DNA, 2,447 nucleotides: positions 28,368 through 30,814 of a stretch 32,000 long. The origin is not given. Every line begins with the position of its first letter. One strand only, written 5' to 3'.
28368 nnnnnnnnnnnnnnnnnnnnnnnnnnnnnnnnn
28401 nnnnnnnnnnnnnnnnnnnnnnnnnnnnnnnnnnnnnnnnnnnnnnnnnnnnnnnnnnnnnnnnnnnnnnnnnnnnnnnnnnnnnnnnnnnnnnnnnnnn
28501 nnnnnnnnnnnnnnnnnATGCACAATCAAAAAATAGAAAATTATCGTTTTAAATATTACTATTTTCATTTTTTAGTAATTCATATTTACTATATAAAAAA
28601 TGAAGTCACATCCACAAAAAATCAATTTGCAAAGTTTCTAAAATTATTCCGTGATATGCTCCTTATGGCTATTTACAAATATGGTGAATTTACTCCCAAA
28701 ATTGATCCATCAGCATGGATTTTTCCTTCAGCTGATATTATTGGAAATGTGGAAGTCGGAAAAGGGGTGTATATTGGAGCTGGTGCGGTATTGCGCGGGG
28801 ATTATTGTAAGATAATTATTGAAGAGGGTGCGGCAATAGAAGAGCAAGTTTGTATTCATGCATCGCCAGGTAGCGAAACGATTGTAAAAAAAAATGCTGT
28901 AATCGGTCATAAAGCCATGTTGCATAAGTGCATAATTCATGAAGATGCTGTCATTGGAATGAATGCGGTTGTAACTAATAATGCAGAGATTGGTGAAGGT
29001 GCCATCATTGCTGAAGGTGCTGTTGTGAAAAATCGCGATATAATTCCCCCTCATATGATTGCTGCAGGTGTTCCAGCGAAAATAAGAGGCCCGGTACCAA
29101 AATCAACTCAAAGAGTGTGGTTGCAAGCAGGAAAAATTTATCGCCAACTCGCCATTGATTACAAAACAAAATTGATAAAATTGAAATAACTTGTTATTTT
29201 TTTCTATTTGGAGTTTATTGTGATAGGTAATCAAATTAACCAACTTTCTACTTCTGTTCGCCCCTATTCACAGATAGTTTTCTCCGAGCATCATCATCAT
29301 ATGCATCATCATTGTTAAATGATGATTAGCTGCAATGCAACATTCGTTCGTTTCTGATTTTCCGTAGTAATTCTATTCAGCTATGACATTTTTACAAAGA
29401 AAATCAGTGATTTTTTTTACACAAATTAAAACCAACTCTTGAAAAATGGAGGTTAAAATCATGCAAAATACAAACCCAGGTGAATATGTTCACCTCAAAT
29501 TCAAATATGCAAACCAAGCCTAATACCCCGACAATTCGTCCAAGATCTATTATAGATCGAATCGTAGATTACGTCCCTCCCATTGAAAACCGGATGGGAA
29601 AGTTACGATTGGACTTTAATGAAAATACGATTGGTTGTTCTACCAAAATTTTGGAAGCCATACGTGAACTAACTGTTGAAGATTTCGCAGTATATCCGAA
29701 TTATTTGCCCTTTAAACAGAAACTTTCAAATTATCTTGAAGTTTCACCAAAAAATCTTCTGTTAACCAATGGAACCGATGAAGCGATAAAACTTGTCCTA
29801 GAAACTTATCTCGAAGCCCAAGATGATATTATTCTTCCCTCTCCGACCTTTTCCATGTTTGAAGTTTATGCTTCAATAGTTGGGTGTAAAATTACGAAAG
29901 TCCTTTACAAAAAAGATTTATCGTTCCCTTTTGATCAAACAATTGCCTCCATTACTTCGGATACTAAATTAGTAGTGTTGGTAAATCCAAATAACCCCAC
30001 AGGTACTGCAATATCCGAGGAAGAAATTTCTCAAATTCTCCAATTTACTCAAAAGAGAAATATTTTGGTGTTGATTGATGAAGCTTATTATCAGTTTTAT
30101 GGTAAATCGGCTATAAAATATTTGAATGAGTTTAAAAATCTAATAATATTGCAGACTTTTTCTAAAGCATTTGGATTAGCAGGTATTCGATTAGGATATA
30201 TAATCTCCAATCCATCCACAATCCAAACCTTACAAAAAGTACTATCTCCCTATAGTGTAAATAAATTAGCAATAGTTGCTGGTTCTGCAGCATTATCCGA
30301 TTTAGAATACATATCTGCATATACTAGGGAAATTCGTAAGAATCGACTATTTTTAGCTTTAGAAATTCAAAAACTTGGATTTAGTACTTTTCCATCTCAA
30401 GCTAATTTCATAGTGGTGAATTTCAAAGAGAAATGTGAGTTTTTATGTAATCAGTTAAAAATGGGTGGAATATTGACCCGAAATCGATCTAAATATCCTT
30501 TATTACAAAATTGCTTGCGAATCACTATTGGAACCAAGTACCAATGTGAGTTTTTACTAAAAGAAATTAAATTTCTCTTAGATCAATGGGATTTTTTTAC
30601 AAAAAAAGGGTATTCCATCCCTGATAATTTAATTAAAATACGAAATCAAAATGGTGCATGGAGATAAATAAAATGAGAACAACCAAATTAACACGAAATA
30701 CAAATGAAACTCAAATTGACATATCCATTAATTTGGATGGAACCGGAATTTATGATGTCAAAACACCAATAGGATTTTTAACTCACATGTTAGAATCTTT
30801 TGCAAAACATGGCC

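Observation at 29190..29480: Histidine-codon-run leader ORF with competing hairpins and a T8 tract immediately upstream of hisC-hisB-hisH-hisF: candidate translation-coupled attenuator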

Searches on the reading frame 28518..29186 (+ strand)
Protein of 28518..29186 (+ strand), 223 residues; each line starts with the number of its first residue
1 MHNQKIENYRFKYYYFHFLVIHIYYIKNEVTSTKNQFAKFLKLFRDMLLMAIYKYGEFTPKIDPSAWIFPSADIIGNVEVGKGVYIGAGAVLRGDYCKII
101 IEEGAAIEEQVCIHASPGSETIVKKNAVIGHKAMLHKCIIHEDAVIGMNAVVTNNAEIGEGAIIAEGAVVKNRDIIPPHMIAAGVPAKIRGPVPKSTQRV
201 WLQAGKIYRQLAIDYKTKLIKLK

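Call 9: search_protein_families(library=pfam, proteins=[window:28518-29186:+])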
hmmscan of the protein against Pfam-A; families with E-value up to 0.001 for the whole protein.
window:28518-29186:+ (223 aa): 4 families
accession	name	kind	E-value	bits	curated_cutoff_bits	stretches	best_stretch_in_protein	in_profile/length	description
PF00132.30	Hexapep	-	1.3e-18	66.3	27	3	138-172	2-36/36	Bacterial transferase hexapeptide (six repeats)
PF21711.3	DCTN5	-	1.8e-08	34.7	40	0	146-211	110-175/182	Dynactin subunit 5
PF25084.1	LbH_EIF2B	-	5.9e-06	26.7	54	1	99-176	22-99/105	EIF2B subunit epsilon LbH domain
PF25087.1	GMPPB_C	-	2.3e-05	24.5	39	0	101-187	25-106/110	GMPPB C-terminal domain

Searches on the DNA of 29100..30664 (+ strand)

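Call 5: search_rna_families(source=window, start=29100, end=29600, threshold=evalue, max_evalue=10)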
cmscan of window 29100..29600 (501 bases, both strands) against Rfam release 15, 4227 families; matches with E-value up to 10: 13.
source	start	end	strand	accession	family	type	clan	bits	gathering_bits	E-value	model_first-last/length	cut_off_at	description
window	29383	29433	-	RF04345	Plastid-rps12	Cis-reg;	-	21.9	78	1.6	1-97/97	no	Plastid-rps12 3UTR RNA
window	29369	29452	+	RF00537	snoMe28S-Am2634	Gene; snRNA; snoRNA; CD-box;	-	15.9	50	9.9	1-97/97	no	Small nucleolar RNA Me28S-Am2634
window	29360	29452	+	RF01197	snR39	Gene; snRNA; snoRNA; CD-box;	CL00054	15.5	40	6.5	1-95/95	no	Small nucleolar RNA snR39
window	29313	29388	+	RF00055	SNORD96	Gene; snRNA; snoRNA; CD-box;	CL00072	15.2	43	7.8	1-85/85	no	Small nucleolar RNA SNORD96 family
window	29301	29407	-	RF00661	mir-31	Gene; miRNA;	CL00133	15.1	51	1.9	1-83/83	no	mir-31 microRNA precursor family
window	29284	29356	-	RF01641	ceN53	Gene; snRNA; snoRNA; CD-box;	-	14.9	50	4.8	1-74/74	no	Caenorhabditis snoRNA ceN53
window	29266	29316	-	RF01140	sR20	Gene; snRNA; snoRNA; CD-box;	-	14.3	44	2.9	1-56/56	no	Small nucleolar RNA sR20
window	29313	29388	+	RF00273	SNORD59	Gene; snRNA; snoRNA; CD-box;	CL00065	14.3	45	8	1-73/73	no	Small nucleolar RNA SNORD59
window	29269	29306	-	RF00339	snoR60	Gene; snRNA; snoRNA; CD-box;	CL00074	14.2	40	6.6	1-72/72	no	Small nucleolar RNA snoR60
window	29167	29261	+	RF01295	SCARNA7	Gene; snRNA; snoRNA; scaRNA;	-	13.5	65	0.34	1-330/330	no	Small Cajal body-specific RNA 7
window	29290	29323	-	RF00284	SNORD74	Gene; snRNA; snoRNA; CD-box;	CL00069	13.3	41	5.7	1-80/80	no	Small nucleolar RNA SNORD74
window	29439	29503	-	RF01295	SCARNA7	Gene; snRNA; snoRNA; scaRNA;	-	11.5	65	1.1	1-330/330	no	Small Cajal body-specific RNA 7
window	29281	29316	-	RF01145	sR14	Gene; snRNA; snoRNA; CD-box;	-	9.7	38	5.7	1-54/54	no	Small nucleolar RNA sR14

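Call 82: search_rna_families(sources=[L013, L017, L215, L216, L001, L082, L083, L091], threshold=gathering)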
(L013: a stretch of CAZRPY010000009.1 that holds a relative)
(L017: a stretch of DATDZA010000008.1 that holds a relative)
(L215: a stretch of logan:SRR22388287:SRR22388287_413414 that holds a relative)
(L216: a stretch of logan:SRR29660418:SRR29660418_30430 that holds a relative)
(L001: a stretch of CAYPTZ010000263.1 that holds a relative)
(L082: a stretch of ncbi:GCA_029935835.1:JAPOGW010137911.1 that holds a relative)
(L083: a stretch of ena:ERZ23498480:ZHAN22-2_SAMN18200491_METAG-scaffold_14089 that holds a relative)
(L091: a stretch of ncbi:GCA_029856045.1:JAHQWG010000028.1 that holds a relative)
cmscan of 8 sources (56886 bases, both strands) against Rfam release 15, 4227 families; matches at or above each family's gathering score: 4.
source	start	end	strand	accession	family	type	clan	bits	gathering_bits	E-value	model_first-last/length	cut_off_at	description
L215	164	234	+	RF00005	tRNA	Gene; tRNA;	CL00001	61.9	29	4.8e-11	1-71/71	no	tRNA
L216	2297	2367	+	RF00005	tRNA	Gene; tRNA;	CL00001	61.2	29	7.3e-11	1-71/71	no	tRNA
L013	3261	3379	+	RF00005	tRNA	Gene; tRNA;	CL00001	47.8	29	3.5e-07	1-71/71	no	tRNA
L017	3252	3360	+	RF00005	tRNA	Gene; tRNA;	CL00001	43.9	29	4.2e-06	1-71/71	no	tRNA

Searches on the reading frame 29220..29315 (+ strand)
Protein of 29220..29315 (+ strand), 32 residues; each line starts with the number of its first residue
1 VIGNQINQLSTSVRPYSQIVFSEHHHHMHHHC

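Call 71: search_protein_families(library=pfam, max_evalue=10, proteins=[window:29220-29315:+])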
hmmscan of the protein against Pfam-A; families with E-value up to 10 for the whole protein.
seq(32 aa): 0 families

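Call 72: search_protein_families(library=ncbifam, max_evalue=10, proteins=[window:29220-29315:+])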
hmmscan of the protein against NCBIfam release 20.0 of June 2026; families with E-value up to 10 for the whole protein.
seq(32 aa): 0 families

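Call 77: search_protein_representatives(protein=window:29220-29315:+)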
Query: 32 residues. Proteins with E-value up to 0.001 (for the whole library): 0; up to 1e-10: 0; up to 1e-30: 0. The best 0 are listed.
